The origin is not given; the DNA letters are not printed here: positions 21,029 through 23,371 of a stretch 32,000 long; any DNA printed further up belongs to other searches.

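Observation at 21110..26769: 1707-aa orphan surface protein co-transcribed with a small 5-TM protein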

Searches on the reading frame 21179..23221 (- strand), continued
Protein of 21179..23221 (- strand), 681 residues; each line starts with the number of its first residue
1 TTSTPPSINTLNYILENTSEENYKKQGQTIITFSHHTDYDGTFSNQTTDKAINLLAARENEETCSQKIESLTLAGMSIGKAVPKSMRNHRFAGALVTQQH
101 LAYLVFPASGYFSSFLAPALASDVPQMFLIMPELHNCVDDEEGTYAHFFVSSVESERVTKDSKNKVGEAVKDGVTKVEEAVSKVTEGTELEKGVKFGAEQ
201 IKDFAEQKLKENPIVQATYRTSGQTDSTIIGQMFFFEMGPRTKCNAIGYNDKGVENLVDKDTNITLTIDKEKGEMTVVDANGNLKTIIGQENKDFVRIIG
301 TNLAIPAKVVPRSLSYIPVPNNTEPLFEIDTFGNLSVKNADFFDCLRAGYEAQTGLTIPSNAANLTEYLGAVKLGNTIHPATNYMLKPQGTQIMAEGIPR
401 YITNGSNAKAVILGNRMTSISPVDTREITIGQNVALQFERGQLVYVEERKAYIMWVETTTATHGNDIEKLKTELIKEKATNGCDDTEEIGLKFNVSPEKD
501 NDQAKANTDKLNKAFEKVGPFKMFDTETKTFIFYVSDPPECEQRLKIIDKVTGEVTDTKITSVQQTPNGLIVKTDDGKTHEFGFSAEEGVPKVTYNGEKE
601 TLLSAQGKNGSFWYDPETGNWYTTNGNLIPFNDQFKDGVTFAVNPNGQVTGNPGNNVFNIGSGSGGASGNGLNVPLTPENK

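Call 76: search_protein_families(library=pfam, proteins=[L034:1312-3594:+, L034:3704-6025:+, L034:6000-6527:+, L034:6679-7227:+, L034:209-796:+, L034:801-1217:+], max_evalue=0.01)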
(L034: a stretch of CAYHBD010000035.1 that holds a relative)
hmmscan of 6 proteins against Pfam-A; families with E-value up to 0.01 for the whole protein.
L034:1312-3594:+ (760 aa): 1 family
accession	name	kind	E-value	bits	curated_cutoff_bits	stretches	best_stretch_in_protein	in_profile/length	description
PF00437.27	T2SSE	-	8e-17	61.4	24.9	1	403-609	91-278/370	Type II/IV secretion system protein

L034:3704-6025:+ (773 aa): 1 family
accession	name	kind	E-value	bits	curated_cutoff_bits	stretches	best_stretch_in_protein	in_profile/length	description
PF00482.28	T2SSF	-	0.00024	21.5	25.2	1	186-308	13-125/125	Type II secretion system (T2SS), protein F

L034:6000-6527:+ (175 aa): 0 families

L034:6679-7227:+ (182 aa): 0 families

L034:209-796:+ (195 aa): 0 families

L034:801-1217:+ (138 aa): 0 families

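Call 80: list_cluster_members(proteins=[P0126, P0132, P0133, P0135, P0145, P0148, P0157, P0163, P0169, P0177])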
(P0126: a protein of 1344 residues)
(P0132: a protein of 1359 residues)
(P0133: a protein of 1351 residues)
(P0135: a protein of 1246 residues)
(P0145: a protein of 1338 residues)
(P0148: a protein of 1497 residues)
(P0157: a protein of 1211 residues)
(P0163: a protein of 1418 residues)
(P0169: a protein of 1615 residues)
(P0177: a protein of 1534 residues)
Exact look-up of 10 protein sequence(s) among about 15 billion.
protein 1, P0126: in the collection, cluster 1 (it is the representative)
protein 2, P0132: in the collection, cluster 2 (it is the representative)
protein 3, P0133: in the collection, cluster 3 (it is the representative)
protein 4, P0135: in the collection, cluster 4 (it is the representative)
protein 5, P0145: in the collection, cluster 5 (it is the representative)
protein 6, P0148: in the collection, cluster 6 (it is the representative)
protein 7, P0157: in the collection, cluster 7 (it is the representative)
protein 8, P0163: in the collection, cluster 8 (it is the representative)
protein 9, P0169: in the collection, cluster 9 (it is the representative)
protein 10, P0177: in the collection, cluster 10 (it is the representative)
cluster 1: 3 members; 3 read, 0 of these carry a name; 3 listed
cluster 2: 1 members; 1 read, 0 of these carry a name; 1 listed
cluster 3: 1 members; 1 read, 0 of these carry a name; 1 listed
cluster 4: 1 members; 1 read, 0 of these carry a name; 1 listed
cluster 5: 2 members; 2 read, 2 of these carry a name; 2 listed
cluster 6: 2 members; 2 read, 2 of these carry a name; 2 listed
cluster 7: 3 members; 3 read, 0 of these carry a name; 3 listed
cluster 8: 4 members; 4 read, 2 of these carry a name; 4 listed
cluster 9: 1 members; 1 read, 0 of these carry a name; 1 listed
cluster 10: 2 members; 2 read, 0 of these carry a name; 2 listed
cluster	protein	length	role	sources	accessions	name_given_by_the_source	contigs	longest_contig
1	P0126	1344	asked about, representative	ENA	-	-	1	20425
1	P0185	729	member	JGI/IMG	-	-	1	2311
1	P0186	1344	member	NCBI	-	-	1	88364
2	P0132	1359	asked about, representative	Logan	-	-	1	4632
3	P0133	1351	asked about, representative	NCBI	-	-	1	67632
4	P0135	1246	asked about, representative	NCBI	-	-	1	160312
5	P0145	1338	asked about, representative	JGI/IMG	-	hypothetical protein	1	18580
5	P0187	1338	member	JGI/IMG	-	hypothetical protein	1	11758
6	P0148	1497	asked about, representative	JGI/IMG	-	hypothetical protein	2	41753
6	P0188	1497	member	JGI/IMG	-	hypothetical protein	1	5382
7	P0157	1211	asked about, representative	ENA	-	-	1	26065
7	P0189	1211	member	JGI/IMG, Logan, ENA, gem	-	-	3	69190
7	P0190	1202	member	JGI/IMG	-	-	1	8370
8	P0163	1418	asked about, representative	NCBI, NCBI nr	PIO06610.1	hypothetical protein COT29_00280 [Candidatus Micrarchaeota archaeon ... | MAG: hypothetical protein COT29_00280 [Candidatus Micrarchaeota archaeon ...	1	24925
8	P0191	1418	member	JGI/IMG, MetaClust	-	\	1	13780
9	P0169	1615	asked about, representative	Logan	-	-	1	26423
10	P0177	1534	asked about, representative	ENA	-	-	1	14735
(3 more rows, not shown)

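Call 81: find_encoding_contigs(protein=P0135, flank=10000, max_places=1)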
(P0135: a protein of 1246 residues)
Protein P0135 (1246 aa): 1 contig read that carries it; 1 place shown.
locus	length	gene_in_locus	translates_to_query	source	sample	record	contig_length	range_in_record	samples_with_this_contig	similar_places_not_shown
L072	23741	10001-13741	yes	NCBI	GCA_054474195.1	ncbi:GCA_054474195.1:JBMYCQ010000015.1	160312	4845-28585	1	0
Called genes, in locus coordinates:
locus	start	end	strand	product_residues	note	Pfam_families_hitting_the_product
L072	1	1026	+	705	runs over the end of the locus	PF00482:T2SSF (faint)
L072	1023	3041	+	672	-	-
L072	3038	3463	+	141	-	-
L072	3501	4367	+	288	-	PF01261:AP_endonuc_2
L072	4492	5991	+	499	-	PF00270:DEAD, PF04851:ResIII, PF00271:Helicase_C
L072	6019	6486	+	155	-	-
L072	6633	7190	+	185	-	-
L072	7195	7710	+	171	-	-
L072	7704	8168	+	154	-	-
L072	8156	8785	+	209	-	-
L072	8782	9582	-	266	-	-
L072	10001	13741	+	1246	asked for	-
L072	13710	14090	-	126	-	PF04322:DUF473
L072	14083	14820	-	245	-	PF09754:PAC2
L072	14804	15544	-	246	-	PF00482:T2SSF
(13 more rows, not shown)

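Call 82: find_encoding_contigs(protein=P0163, flank=10000, max_places=1)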
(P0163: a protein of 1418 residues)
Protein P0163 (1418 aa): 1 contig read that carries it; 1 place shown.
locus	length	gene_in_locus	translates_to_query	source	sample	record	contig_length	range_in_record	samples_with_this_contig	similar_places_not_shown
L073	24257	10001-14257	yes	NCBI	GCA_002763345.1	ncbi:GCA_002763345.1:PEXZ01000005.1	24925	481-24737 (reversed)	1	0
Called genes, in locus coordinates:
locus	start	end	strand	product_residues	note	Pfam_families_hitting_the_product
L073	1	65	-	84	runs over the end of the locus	?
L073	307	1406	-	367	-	PF17802:SpaA (faint)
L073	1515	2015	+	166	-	-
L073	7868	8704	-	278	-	PF01944:SpoIIM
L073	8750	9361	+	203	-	PF04981:NMD3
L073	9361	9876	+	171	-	PF01613:Flavin_Reduct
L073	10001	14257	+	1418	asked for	-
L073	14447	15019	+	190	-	PF01135:PCMT, PF08704:GCD14, PF13847:Methyltransf_31 (weak), PF13649:Methyltransf_25 (weak)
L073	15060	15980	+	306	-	-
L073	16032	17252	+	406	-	PF00324:AA_permease, PF03222:Trp_Tyr_perm (weak), PF03845:Spore_permease, PF13520:AA_permease_2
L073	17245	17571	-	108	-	PF01588:tRNA_bind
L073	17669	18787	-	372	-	-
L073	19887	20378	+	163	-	-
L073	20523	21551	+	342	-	PF23023:Anti-Pycsar_Apyc1 (faint), PF00753:Lactamase_B, PF12706:Lactamase_B_2 (weak)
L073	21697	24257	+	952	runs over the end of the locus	PF13588:HSDR_N_2 (faint), PF02384:N6_Mtase, PF20473:MmeI_Mtase, PF07669:Eco57I, PF22837:M_Eco57I_C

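Call 86: search_protein_families(library=pfam, proteins=[L006:2627-2794:+, L006:2079-2558:+, L006:3793-4518:+, L006:5858-6793:+, L034:6000-6527:+, L006:15377-17650:+], max_evalue=1)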
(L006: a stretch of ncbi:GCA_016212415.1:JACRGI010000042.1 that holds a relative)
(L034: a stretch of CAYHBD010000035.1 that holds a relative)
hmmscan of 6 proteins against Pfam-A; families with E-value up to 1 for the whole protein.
L006:2627-2794:+ (55 aa): 3 families
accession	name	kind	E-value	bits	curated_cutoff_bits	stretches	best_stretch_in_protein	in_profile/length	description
PF11189.13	DUF2973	-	0.033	14.7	22.2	1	10-46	5-41/68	Protein of unknown function (DUF2973)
PF05568.16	ASFV_J13L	-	0.076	13.2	23.6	1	10-43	31-64/189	African swine fever virus J13L protein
PF13786.12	DUF4179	-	0.12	13.3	30.1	1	11-42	10-43/94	Domain of unknown function (DUF4179)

L006:2079-2558:+ (159 aa): 1 family
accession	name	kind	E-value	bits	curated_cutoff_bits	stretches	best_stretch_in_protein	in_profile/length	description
PF06480.20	FtsH_ext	-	0.14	12.8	25.5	1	20-114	2-91/103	FtsH Extracellular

L006:3793-4518:+ (241 aa): 0 families

L006:5858-6793:+ (311 aa): 0 families

L034:6000-6527:+ (175 aa): 1 family
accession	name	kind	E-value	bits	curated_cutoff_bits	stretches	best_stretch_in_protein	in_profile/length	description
PF11975.13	Glyco_hydro_4C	-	0.034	14.6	24.1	1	62-148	87-166/211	Family 4 glycosyl hydrolase C-terminal domain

L006:15377-17650:+ (757 aa): 2 families
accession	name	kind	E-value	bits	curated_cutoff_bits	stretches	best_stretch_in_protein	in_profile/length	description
PF19111.5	DUF5798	-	0.1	13.2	27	1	280-333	25-77/89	Family of unknown function (DUF5798)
PF00957.27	Synaptobrevin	-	0.31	11.3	26.4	1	284-340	3-60/89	Synaptobrevin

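Call 96: find_homologous_proteins(query=P0176, max_evalue=0.001)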
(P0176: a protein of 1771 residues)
Query P0176 (1771 aa): 2 proteins with E <= 0.001 among 8000 candidates.
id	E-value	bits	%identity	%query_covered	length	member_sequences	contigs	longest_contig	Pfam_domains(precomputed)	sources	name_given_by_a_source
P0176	0.0e+0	3905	100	100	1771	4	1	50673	-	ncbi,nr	ncbi:hypothetical protein HY995_05100 [Candidatus Micrarchaeota archaeon]|nr:hypothetical protein [C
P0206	0.0e+0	1212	40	98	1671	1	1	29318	-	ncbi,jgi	jgi:hypothetical protein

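Call 100: find_related_loci(query=A4, collection=viral_contigs, flank=5000)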
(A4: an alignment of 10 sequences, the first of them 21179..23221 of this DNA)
Query A4 (681 aa) in viral_contigs; peptide patterns used: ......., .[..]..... (x = any residue, [..] = any of these).
233 stretches matched a pattern, but none encodes a relative of the query by tblastn (E <= 1e-3).
